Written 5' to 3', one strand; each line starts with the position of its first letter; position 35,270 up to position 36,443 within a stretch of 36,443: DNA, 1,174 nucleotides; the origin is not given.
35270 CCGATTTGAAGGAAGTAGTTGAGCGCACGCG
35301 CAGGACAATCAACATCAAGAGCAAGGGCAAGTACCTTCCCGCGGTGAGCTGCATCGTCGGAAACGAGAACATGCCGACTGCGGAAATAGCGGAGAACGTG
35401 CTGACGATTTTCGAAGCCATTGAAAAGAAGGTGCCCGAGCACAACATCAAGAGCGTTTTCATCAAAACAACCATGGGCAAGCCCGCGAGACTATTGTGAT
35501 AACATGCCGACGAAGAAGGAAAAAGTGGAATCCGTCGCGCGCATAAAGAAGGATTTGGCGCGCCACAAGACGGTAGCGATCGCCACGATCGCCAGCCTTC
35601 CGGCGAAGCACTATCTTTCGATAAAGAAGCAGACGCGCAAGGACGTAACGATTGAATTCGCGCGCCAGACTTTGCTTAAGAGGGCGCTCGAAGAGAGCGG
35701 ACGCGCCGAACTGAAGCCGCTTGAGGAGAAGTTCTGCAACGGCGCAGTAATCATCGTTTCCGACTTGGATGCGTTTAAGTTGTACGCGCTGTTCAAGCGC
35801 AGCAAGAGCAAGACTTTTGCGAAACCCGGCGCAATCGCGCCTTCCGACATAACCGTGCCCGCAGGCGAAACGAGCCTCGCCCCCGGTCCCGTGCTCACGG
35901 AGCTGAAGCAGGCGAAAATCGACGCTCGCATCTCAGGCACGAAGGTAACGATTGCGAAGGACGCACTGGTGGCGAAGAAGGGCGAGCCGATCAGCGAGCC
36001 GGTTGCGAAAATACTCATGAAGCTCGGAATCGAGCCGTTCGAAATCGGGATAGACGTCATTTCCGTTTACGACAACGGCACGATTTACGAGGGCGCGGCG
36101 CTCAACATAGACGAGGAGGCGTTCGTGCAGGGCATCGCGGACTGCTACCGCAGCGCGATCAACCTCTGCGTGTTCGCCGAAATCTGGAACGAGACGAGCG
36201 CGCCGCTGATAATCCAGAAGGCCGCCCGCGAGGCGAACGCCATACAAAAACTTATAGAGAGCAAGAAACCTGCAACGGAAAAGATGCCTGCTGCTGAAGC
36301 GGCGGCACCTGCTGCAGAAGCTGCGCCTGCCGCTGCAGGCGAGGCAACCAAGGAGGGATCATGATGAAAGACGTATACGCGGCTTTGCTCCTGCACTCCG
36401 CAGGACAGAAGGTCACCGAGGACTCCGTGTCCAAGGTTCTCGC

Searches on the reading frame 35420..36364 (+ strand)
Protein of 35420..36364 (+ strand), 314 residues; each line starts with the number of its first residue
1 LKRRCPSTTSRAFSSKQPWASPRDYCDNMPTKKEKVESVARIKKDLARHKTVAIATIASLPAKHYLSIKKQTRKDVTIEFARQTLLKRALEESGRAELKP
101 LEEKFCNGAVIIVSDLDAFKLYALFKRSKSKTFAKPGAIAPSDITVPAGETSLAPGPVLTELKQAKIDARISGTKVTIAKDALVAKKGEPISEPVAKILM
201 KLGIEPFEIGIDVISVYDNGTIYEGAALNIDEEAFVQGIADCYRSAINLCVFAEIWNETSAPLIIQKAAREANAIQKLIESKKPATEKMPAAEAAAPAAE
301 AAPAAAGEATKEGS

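Call 31: search_protein_families(library=pfam, proteins=[window:35420-36364:+], max_evalue=0.00001)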
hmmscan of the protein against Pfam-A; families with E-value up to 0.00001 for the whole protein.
window:35420-36364:+ (314 aa): 2 families
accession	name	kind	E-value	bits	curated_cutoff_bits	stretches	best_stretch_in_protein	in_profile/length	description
PF17777.6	RL10P_insert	-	3.9e-18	65.5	29.1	1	134-204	1-71/71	Insertion domain in 60S ribosomal protein L10P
PF00466.25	Ribosomal_L10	-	2.8e-13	50.2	22.8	1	31-128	2-98/100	Ribosomal protein L10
